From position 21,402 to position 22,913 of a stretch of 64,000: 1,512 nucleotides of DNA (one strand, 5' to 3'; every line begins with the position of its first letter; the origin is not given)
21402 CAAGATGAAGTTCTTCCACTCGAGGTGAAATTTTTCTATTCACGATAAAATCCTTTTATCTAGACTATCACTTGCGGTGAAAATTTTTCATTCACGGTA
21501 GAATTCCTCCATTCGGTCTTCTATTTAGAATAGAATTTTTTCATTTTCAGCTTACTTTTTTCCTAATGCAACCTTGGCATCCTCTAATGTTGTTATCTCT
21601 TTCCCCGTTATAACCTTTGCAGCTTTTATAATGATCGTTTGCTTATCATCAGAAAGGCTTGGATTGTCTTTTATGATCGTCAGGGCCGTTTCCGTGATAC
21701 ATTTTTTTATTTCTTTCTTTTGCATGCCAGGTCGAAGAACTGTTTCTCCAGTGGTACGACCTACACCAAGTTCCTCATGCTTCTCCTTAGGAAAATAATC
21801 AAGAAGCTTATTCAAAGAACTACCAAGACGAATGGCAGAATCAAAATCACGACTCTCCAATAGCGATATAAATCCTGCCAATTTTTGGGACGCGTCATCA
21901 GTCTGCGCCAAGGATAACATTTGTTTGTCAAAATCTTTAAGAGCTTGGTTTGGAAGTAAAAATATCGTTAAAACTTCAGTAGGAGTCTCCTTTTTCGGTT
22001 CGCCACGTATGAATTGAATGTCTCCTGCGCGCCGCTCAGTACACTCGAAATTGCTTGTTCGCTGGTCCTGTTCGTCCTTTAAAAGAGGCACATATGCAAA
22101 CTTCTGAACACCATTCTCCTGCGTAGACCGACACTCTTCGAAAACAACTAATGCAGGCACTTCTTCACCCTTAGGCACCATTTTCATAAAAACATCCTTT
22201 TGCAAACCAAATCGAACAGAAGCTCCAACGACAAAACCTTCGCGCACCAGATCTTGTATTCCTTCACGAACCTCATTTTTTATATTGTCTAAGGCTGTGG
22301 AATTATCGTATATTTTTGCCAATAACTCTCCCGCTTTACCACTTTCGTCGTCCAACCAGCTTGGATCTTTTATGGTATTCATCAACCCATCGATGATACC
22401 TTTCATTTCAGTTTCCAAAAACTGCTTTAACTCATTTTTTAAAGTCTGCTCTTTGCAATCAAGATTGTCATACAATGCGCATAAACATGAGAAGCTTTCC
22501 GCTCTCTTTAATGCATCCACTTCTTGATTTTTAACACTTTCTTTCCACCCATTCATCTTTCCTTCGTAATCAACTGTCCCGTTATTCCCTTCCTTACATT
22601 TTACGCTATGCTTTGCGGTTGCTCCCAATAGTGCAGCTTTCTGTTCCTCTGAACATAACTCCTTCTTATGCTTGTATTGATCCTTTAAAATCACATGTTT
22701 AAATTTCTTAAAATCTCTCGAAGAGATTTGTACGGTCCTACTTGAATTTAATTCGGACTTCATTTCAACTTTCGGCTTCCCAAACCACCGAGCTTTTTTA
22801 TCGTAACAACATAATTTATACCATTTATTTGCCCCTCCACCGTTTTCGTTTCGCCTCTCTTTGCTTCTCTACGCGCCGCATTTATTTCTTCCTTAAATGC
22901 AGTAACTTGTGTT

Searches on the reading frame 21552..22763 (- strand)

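Call 3: search_protein_families(library=pfam, max_evalue=1, proteins=[window:21552-22763:-])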
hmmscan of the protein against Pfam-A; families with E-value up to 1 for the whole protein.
window:21552-22763:- (403 aa): 0 families

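Call 4: search_protein_families(library=ncbifam, max_evalue=1, proteins=[window:21552-22763:-])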
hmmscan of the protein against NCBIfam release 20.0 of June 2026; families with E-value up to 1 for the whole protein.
window:21552-22763:- (403 aa): 1 family
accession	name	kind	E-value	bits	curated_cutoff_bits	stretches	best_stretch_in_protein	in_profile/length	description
TIGR02908.1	CoxD_Bacillus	equivalog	0.2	11.6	117.85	1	179-209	62-92/110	cytochrome c oxidase subunit IVB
